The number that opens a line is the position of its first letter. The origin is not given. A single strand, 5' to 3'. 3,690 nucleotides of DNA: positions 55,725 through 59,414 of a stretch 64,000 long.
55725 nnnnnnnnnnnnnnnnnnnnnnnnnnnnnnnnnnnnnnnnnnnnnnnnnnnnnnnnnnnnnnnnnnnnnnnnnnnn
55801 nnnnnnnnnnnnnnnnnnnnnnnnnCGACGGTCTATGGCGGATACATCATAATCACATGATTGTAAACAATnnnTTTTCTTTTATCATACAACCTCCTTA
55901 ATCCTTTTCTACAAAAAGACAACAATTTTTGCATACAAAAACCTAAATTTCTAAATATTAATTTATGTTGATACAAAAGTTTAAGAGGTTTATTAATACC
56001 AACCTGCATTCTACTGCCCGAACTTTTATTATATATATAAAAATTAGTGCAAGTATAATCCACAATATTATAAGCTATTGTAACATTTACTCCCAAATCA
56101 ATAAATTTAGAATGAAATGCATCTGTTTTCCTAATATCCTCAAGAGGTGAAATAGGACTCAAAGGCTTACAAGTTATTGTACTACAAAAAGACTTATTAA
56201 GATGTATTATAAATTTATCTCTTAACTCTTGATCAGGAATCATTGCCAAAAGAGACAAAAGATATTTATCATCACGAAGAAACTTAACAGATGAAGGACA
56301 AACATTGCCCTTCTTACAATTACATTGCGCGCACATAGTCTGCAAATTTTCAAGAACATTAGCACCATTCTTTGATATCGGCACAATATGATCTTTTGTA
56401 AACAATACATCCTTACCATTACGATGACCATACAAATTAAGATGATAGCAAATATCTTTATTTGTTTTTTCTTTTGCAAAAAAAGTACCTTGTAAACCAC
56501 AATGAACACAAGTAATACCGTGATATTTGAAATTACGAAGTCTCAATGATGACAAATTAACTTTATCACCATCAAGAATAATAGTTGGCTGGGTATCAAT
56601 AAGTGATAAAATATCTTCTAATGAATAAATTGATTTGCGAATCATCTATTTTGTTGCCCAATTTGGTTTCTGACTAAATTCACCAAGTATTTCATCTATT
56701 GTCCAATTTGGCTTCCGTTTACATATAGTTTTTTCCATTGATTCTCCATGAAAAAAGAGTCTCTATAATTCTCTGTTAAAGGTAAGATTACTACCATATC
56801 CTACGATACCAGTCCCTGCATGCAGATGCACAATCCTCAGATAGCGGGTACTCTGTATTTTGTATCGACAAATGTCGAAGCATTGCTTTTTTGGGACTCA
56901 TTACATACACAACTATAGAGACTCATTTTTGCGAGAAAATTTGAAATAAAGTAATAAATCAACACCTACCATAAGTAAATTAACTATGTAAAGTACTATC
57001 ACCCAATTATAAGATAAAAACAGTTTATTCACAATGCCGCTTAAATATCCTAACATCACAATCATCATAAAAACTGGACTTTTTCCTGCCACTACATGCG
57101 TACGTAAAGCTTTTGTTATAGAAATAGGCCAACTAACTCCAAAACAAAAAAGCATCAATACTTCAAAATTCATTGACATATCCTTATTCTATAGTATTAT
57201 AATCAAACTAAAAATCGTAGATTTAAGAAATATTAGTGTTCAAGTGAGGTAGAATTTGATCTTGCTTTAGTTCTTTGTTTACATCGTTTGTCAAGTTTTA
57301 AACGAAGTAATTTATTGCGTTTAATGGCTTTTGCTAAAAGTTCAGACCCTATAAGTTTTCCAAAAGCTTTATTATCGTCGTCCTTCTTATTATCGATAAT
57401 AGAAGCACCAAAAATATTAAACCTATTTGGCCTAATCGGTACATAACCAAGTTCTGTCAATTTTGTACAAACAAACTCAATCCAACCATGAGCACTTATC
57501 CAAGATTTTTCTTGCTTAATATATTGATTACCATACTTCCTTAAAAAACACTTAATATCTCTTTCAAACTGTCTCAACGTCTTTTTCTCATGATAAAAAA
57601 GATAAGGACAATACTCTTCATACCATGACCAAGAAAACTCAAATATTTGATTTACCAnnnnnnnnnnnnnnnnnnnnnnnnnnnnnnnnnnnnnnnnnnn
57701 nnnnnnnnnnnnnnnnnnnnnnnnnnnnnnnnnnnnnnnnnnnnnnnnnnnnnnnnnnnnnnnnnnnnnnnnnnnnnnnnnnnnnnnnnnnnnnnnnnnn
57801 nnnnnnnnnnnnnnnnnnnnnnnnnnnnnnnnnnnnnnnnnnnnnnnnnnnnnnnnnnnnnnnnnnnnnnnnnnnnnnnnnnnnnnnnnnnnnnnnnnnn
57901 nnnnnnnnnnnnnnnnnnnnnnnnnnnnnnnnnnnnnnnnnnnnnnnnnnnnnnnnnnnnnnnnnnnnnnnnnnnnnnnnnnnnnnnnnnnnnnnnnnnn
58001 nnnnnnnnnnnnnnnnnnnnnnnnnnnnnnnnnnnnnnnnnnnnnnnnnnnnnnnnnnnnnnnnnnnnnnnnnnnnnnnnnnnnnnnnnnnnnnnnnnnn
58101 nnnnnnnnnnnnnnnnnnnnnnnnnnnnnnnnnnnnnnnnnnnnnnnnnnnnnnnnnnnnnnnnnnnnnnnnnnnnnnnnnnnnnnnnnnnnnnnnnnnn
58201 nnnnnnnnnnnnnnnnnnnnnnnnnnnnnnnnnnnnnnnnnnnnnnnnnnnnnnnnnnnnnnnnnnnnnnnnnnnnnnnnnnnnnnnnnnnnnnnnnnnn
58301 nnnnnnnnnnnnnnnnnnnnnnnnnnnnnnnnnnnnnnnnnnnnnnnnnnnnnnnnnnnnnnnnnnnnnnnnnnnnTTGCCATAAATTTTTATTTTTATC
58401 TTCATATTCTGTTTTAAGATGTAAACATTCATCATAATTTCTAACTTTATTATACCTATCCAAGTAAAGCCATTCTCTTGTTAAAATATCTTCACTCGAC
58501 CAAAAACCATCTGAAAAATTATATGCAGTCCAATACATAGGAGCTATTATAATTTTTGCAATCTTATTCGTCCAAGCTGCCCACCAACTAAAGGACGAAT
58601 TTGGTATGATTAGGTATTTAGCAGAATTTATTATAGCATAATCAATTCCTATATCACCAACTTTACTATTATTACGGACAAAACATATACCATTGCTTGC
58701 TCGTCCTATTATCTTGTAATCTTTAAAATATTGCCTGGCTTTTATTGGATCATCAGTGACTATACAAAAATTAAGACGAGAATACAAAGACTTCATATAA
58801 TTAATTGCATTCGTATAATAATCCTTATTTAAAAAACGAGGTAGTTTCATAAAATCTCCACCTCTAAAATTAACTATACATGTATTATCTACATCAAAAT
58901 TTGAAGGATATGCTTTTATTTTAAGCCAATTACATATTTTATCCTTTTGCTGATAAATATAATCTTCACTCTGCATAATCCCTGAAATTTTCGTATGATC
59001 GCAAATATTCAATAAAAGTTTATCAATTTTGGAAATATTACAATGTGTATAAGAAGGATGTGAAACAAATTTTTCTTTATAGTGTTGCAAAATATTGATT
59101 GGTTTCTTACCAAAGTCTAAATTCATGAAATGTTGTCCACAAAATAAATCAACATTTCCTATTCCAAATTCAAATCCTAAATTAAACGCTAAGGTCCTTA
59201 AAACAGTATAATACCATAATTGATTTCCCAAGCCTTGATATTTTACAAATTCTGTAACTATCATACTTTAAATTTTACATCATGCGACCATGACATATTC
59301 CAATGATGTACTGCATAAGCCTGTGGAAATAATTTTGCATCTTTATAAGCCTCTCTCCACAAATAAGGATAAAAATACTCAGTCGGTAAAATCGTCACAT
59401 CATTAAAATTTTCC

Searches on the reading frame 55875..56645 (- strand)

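Call 56: search_protein_families(library=pfam, proteins=[window:55875-56645:-], max_evalue=0.001)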
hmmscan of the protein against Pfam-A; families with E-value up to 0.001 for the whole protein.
window:55875-56645:- (257 aa): 2 families
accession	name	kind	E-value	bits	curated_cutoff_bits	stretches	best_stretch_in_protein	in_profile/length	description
PF01844.29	HNH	-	2.8e-10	40.6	21.4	1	77-114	8-46/47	HNH endonuclease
PF14279.12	HNH_5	-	4.9e-09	36.4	27.5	1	80-116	11-47/56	HNH endonuclease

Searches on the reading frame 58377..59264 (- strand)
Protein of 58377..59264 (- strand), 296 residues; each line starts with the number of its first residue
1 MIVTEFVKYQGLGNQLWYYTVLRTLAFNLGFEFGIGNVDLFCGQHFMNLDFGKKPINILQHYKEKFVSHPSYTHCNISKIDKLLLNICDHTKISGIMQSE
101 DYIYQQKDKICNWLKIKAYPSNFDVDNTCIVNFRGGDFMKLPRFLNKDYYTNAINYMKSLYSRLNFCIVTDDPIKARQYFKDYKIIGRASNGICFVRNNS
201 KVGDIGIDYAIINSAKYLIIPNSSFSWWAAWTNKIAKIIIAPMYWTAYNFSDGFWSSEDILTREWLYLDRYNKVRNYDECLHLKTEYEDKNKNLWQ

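Call 28: search_protein_families(library=phrogs, proteins=[window:58377-59264:-], max_evalue=0.001)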
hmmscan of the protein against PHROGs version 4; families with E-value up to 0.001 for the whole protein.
window:58377-59264:- (296 aa): 1 family
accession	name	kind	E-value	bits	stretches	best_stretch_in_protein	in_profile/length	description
phrog_2644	-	moron, auxiliary metabolic gene and host takeover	1.1e-19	72.3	1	11-265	12-262/265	glycosyltransferase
